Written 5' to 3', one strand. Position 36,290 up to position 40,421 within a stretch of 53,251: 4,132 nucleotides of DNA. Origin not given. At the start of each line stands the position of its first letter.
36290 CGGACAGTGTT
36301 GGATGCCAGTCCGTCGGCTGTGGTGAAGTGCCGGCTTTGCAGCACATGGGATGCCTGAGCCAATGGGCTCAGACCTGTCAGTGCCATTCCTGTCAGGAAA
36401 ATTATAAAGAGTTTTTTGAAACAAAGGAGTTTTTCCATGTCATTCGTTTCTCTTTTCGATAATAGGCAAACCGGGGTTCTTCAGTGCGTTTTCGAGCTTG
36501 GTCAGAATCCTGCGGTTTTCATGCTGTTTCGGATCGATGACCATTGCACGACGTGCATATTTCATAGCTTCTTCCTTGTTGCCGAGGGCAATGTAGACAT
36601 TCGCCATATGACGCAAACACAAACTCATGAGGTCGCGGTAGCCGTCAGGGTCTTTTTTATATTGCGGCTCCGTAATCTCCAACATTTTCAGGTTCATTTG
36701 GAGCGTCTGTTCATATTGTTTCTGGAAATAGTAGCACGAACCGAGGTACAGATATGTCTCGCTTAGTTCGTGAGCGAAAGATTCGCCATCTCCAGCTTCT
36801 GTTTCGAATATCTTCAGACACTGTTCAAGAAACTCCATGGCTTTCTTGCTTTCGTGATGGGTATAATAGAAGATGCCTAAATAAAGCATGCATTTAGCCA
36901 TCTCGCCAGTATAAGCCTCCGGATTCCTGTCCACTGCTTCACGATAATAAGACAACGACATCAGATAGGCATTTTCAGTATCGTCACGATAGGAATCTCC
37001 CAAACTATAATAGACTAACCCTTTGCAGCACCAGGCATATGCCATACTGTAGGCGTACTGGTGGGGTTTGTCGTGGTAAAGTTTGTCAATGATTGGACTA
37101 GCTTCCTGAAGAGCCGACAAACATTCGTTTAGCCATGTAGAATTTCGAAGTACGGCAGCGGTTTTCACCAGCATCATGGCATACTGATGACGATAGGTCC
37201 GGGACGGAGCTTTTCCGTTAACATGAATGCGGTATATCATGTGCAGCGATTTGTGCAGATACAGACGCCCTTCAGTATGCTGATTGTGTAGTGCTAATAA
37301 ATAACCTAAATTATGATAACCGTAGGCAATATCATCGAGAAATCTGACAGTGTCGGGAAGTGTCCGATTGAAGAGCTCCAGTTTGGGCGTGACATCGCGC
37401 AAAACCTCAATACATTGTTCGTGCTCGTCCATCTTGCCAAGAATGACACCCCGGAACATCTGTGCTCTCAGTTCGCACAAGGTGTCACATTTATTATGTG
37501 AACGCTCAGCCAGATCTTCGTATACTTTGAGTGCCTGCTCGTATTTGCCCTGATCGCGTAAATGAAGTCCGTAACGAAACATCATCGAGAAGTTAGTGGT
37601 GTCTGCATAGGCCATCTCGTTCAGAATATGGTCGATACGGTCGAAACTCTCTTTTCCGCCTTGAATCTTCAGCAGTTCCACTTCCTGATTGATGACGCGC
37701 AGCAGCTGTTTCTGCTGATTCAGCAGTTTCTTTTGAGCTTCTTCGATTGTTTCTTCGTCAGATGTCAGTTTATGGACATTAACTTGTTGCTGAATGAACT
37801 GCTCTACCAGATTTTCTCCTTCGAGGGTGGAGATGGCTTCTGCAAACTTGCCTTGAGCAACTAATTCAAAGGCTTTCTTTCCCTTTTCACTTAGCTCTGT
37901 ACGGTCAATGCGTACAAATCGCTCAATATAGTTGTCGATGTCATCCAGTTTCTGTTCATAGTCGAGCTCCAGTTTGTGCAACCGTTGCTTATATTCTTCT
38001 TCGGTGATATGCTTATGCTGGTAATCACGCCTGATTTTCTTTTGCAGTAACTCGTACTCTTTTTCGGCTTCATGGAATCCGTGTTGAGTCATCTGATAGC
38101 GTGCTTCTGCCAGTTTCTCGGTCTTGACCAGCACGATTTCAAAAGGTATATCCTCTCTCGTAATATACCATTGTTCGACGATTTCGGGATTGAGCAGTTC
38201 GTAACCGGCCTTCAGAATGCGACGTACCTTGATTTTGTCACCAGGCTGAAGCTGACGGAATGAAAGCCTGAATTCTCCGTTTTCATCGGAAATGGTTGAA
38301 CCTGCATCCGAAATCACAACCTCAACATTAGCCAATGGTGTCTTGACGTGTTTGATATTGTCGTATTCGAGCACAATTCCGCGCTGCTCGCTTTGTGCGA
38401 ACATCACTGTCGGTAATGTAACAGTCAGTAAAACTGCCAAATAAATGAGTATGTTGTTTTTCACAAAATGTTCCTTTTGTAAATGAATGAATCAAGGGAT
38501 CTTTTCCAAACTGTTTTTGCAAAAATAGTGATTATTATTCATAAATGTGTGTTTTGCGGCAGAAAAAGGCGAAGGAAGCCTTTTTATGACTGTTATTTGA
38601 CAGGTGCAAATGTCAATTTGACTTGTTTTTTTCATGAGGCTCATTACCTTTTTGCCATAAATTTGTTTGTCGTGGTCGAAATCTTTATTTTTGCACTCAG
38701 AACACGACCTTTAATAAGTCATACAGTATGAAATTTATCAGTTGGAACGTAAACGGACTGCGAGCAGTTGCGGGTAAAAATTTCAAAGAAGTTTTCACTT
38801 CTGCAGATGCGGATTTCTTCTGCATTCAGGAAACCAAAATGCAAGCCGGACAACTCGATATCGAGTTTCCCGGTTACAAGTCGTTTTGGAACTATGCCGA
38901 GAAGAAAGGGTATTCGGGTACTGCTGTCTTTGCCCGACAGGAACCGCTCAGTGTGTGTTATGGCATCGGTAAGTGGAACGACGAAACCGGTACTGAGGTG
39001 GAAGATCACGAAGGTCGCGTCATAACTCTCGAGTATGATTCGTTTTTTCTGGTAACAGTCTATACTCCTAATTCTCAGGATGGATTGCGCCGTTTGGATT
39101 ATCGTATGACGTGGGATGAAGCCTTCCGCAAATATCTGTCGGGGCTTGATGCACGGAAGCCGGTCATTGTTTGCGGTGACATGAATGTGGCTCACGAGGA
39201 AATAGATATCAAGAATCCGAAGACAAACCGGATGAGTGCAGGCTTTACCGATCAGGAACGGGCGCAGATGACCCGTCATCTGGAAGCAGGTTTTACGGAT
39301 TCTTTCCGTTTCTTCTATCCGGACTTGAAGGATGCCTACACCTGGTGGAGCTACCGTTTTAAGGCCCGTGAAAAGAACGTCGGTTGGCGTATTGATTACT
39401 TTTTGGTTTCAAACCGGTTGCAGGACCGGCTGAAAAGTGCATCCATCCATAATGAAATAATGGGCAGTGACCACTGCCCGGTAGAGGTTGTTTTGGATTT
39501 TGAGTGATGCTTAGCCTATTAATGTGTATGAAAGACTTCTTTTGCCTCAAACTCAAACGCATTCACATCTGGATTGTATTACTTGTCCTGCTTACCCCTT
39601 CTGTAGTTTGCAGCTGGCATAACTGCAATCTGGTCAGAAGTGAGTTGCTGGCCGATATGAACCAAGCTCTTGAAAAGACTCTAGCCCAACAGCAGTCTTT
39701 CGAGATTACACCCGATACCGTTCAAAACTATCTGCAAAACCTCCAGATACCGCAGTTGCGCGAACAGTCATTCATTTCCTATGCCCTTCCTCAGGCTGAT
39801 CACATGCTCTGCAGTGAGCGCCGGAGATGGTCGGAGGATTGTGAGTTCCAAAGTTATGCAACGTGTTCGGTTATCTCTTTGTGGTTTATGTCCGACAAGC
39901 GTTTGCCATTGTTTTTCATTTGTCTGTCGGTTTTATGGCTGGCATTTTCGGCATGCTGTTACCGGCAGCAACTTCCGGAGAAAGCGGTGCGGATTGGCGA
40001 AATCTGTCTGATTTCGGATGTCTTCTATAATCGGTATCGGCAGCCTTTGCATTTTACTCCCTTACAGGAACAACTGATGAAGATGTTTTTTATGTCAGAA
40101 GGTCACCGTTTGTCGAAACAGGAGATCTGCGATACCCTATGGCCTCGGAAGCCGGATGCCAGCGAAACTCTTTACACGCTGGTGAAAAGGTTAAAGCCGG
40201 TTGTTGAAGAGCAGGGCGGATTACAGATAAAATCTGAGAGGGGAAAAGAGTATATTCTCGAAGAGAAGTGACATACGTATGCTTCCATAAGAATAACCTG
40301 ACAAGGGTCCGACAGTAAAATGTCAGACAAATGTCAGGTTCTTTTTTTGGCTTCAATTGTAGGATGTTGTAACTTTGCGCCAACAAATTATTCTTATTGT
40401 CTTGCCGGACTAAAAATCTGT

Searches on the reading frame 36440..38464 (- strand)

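Call 46: search_protein_families(library=pfam, proteins=[window:36440-38464:-], max_evalue=0.00001)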
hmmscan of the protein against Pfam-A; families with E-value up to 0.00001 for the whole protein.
window:36440-38464:- (674 aa): 10 families
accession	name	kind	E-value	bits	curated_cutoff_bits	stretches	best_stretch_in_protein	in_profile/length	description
PF07719.23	TPR_2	-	3.2e-15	55.3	27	0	616-646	3-33/34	Tetratricopeptide repeat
PF13424.12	TPR_12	-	1.6e-14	54.3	30.1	0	568-641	3-72/77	Tetratricopeptide repeat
PF00515.34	TPR_1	-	2e-13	49.9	27.8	0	617-646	4-33/34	Tetratricopeptide repeat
PF13428.12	TPR_14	-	2.4e-11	43.6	23.5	0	617-654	4-41/44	Tetratricopeptide repeat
PF13374.12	TPR_10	-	1.6e-09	37.9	27.5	0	616-642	4-30/42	Tetratricopeptide repeat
PF13181.12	TPR_8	-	2e-09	37.3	25.7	0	620-646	7-33/34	Tetratricopeptide repeat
PF13174.12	TPR_6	-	2.7e-07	31.2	26.3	0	295-321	3-29/33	Tetratricopeptide repeat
PF14559.12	TPR_19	-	7.7e-07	29.8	25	0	619-647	30-58/68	Tetratricopeptide repeat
PF13432.12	TPR_16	-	9.4e-07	29.6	32.7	0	299-339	4-38/65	Tetratricopeptide repeat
PF13176.12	TPR_7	-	9.1e-06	25.8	27.9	0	618-645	3-32/36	Tetratricopeptide repeat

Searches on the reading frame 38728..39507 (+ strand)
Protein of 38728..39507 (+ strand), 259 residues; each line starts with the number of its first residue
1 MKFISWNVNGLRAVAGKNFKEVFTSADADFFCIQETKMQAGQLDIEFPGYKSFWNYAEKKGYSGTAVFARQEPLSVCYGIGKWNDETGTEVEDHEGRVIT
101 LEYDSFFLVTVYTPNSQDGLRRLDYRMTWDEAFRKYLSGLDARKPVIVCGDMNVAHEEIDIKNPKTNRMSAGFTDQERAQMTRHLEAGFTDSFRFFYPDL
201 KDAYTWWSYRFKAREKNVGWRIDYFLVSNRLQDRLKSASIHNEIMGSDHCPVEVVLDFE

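Call 46: search_protein_families(library=pfam, proteins=[window:38728-39507:+], max_evalue=0.00001)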
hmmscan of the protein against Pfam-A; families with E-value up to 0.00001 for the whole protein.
window:38728-39507:+ (259 aa): 2 families
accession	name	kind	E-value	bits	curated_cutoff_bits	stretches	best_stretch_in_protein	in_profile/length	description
PF03372.29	Exo_endo_phos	-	2.6e-30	106.2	24.5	1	4-249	1-225/225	Endonuclease/Exonuclease/phosphatase family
PF14529.12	Exo_endo_phos_2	-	1.7e-06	28.4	27.4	0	108-252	3-116/117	Endonuclease-reverse transcriptase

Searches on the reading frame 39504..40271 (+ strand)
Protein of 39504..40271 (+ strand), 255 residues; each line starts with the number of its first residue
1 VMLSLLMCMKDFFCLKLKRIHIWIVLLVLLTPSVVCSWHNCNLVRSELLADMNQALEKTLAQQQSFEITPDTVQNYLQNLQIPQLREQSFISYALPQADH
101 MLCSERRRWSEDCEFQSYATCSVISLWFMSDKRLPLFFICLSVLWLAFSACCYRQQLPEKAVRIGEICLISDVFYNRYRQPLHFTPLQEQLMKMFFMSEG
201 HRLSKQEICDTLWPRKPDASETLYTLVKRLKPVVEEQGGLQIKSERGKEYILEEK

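Call 46: search_protein_families(library=pfam, proteins=[window:39504-40271:+], max_evalue=0.00001)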
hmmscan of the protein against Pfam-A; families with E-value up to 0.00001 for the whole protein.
window:39504-40271:+ (255 aa): 1 family
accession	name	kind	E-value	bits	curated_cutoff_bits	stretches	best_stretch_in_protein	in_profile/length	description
PF00486.34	Trans_reg_C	-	5.2e-07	30.1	26.2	1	180-251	2-76/77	Transcriptional regulatory protein, C terminal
